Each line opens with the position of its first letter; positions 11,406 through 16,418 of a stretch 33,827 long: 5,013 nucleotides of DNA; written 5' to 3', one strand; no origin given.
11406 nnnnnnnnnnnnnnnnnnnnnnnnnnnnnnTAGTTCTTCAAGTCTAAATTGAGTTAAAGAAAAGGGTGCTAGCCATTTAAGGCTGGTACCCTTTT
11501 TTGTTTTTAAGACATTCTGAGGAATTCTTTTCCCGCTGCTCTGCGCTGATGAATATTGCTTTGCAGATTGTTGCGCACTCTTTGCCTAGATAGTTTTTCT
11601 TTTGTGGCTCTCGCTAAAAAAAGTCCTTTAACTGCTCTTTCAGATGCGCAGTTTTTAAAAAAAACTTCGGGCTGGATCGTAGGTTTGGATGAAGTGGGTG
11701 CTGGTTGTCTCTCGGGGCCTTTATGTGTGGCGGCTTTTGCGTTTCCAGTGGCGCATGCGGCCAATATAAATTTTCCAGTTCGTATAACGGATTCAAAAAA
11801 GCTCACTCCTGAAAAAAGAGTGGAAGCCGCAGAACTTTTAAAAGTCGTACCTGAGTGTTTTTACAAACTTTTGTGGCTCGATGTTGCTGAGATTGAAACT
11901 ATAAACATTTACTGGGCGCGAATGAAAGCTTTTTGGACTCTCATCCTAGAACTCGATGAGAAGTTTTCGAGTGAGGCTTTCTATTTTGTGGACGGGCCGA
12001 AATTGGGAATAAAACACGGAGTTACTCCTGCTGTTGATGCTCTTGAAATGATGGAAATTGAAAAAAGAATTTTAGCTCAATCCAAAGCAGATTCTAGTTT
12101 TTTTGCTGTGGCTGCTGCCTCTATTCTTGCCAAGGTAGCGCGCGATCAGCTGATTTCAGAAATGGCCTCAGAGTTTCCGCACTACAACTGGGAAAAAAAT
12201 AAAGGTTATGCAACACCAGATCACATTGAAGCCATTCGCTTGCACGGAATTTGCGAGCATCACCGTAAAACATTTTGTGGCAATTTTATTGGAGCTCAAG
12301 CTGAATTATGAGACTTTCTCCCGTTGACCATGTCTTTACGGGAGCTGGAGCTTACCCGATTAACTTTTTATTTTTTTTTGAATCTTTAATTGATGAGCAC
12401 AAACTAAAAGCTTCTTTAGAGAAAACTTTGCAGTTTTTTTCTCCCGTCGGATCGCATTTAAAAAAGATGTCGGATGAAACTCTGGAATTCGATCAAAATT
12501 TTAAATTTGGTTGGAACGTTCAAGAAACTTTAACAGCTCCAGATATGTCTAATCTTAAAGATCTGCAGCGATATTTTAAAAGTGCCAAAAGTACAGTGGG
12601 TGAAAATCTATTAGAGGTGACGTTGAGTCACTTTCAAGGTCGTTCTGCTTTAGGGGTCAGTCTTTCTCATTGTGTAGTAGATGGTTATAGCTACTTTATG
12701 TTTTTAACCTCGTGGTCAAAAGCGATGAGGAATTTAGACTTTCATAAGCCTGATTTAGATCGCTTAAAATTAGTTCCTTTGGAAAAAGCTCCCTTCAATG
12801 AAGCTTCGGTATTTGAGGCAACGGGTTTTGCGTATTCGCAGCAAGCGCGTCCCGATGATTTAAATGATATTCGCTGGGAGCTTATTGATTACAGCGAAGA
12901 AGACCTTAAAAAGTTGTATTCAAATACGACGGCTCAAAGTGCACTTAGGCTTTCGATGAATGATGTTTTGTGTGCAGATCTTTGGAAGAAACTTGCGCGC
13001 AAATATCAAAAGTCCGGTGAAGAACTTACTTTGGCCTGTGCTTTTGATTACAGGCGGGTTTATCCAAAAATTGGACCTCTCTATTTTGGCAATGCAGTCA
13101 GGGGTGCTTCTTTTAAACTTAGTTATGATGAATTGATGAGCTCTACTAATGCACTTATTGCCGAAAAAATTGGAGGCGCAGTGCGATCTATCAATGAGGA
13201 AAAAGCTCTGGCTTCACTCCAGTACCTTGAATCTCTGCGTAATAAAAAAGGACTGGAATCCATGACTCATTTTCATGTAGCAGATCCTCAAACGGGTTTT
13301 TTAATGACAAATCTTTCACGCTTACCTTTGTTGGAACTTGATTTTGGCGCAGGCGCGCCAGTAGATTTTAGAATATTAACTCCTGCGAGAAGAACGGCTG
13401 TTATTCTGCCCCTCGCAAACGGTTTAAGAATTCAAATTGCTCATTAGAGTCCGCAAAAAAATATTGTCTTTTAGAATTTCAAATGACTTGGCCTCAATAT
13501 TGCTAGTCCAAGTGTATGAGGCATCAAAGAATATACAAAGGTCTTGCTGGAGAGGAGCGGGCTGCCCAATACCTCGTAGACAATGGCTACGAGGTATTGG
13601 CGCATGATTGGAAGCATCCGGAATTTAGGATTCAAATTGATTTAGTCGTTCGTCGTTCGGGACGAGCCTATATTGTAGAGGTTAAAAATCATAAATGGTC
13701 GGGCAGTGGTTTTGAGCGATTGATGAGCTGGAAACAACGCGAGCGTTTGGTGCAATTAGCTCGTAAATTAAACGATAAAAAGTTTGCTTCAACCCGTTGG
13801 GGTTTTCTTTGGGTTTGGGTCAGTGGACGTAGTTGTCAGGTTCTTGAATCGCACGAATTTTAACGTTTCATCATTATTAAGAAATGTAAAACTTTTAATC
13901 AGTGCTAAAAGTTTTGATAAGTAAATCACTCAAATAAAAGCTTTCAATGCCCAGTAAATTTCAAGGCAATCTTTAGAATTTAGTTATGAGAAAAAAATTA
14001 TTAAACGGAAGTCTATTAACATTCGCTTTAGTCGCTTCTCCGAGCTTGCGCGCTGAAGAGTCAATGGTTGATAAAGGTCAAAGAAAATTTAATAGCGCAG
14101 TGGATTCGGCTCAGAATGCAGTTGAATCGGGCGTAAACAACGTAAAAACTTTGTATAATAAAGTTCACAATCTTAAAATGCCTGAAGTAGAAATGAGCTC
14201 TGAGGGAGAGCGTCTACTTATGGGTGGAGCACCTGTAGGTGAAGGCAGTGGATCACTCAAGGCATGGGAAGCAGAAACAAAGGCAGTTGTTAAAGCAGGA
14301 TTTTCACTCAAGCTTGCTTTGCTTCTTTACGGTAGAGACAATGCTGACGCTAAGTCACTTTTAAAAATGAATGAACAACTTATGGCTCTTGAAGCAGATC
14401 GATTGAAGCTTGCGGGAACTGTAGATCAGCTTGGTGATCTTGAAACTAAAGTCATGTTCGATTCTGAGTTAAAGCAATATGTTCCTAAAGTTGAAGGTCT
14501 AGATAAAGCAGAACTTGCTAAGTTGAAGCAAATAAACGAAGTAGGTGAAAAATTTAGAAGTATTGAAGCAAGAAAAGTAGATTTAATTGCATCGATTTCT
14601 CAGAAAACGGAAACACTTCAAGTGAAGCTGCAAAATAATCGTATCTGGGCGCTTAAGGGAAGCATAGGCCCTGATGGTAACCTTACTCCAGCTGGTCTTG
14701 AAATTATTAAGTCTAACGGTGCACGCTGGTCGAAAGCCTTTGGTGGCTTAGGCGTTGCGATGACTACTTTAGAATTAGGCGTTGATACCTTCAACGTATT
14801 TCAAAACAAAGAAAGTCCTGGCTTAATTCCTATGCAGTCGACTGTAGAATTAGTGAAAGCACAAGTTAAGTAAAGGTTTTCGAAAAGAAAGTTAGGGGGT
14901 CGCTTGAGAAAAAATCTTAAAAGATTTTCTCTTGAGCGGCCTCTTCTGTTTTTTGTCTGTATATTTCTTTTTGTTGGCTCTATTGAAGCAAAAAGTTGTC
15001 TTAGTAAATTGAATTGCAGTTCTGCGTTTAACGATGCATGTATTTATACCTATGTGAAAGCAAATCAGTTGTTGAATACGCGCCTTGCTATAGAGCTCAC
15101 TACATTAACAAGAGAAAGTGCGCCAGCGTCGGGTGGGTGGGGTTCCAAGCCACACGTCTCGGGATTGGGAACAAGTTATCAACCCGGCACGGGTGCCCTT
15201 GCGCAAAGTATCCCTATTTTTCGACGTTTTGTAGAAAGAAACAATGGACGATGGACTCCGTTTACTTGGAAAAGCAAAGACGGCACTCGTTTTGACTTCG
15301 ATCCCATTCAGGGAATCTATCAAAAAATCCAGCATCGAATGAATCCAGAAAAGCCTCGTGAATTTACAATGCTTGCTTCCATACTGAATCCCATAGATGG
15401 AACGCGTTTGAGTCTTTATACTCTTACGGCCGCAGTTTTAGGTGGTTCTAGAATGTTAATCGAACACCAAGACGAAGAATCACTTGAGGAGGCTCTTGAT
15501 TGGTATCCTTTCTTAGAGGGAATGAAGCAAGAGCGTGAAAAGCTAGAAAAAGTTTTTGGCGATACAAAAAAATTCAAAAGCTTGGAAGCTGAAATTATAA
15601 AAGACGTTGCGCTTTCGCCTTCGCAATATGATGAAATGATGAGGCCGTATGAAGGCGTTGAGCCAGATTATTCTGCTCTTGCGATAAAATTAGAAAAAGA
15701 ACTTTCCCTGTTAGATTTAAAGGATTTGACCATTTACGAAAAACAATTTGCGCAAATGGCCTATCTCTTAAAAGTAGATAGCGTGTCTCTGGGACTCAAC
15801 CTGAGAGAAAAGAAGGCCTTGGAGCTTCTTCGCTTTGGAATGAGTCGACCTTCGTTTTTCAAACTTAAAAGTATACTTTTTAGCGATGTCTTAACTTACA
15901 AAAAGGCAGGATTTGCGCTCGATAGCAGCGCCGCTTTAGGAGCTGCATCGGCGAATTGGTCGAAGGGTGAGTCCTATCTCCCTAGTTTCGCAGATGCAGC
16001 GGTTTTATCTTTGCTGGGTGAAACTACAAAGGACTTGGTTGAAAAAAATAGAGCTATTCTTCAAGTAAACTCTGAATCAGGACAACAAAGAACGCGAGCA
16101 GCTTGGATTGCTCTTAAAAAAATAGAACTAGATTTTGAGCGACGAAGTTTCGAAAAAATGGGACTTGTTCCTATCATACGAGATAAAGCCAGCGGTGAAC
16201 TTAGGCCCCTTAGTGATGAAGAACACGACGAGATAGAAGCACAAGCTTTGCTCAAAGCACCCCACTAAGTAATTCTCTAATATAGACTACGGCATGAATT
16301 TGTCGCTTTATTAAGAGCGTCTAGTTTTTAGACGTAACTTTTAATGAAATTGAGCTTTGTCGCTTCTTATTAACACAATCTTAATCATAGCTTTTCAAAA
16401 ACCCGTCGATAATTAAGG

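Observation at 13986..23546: Co-oriented block of three secreted proteins ending in the TSR adhesin, flanked by a convergent redoxin-domain lipoprotein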

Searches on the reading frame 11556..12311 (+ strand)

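Call 6: search_protein_families(library=pfam, proteins=[window:11556-12311:+], max_evalue=0.001)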
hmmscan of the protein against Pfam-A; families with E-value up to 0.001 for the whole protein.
window:11556-12311:+ (251 aa): 1 family
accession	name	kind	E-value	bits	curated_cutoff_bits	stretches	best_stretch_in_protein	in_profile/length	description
PF01351.25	RNase_HII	-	9.3e-33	114.2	25.8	1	42-241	1-197/199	Ribonuclease HII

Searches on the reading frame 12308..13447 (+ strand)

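Call 6: search_protein_families(library=pfam, proteins=[window:12308-13447:+], max_evalue=0.001)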
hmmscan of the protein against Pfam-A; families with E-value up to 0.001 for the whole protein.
window:12308-13447:+ (379 aa): 1 family
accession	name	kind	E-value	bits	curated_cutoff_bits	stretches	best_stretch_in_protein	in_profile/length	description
PF02458.20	Transferase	-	2.6e-27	96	22.7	1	26-365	46-400/434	Transferase family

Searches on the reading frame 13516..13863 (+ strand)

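Call 6: search_protein_families(library=pfam, proteins=[window:13516-13863:+], max_evalue=0.001)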
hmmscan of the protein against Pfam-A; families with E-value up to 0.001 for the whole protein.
window:13516-13863:+ (115 aa): 2 families
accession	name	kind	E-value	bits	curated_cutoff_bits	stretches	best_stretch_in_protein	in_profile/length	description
PF02021.23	UPF0102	-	2.2e-10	41.2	23.6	1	12-83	1-67/80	Uncharacterised protein family UPF0102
PF08378.17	NERD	-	5.4e-09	37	22.1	1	8-76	1-73/111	Nuclease-related domain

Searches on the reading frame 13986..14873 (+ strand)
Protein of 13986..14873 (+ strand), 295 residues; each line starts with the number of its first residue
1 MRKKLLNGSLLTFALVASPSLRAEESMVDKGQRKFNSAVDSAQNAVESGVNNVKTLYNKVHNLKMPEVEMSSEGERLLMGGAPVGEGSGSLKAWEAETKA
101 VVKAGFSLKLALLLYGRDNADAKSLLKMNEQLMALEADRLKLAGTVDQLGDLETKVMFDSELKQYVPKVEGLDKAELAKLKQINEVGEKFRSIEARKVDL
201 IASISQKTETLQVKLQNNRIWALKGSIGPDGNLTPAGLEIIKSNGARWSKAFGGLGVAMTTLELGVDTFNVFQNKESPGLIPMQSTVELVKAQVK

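Call 4: search_protein_families(library=pfam, proteins=[window:13986-14873:+], max_evalue=0.01)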
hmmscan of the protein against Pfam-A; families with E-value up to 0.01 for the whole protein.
window:13986-14873:+ (295 aa): 0 families

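Call 5: search_protein_families(library=ncbifam, proteins=[window:13986-14873:+], max_evalue=0.01)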
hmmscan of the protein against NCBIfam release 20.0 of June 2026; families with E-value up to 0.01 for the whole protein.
window:13986-14873:+ (295 aa): 0 families

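Call 81: search_protein_families(library=phrogs, proteins=[window:13986-14873:+], max_evalue=0.01)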
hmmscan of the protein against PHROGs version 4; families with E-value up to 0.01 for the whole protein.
window:13986-14873:+ (295 aa): 0 families

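Call 82: search_protein_families(library=padloc, proteins=[window:13986-14873:+], max_evalue=0.01)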
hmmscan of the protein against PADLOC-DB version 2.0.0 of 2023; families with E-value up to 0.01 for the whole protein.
window:13986-14873:+ (295 aa): 0 families

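Call 84: search_solved_structures(query=window:13986-14873:+, max_evalue=1)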
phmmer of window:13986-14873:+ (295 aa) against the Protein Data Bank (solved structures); distinct sequences matched with E-value up to 1: 0.

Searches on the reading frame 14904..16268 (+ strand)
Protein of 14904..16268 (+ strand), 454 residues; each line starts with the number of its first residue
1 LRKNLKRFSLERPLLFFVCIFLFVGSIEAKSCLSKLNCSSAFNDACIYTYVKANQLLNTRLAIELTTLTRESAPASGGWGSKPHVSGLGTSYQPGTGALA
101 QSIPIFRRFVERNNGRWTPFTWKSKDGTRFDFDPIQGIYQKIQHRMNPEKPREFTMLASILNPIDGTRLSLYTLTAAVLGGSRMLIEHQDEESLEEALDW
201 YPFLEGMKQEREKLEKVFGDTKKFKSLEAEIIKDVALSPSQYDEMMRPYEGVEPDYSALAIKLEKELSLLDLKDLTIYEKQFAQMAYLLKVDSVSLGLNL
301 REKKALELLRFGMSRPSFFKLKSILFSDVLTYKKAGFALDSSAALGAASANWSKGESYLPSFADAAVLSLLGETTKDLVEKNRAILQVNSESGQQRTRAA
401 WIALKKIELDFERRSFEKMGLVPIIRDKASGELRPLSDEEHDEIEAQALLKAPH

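Call 4: search_protein_families(library=pfam, proteins=[window:14904-16268:+], max_evalue=0.01)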
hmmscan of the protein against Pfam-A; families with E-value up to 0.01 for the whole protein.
window:14904-16268:+ (454 aa): 0 families

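Call 5: search_protein_families(library=ncbifam, proteins=[window:14904-16268:+], max_evalue=0.01)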
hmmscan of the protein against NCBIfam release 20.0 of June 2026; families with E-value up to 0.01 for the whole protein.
window:14904-16268:+ (454 aa): 0 families

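Call 41: find_homologous_proteins(query=window:14904-16268:+, max_evalue=0.01)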
Query window:14904-16268:+ (454 aa): 2 proteins with E <= 0.01 among 8000 candidates.
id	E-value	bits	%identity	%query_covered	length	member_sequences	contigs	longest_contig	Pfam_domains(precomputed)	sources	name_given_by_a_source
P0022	6.3e-262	887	100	89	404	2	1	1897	-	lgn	-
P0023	1.3e-217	741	75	94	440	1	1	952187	-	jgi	-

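Call 81: search_protein_families(library=phrogs, proteins=[window:14904-16268:+], max_evalue=0.01)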
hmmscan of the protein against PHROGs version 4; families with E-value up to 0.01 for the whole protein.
window:14904-16268:+ (454 aa): 0 families

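Call 82: search_protein_families(library=padloc, proteins=[window:14904-16268:+], max_evalue=0.01)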
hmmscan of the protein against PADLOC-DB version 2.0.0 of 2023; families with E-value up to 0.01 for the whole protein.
window:14904-16268:+ (454 aa): 0 families

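Call 83: search_solved_structures(query=window:14904-16268:+, max_evalue=1)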
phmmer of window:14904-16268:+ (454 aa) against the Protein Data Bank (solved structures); distinct sequences matched with E-value up to 1: 2.
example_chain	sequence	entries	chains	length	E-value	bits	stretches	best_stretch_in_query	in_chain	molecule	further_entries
6l4c_A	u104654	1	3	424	0.33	13.1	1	189-239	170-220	48-kDa glycoprotein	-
5i8l_A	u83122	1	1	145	0.66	12.1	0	51-94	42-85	Lysozyme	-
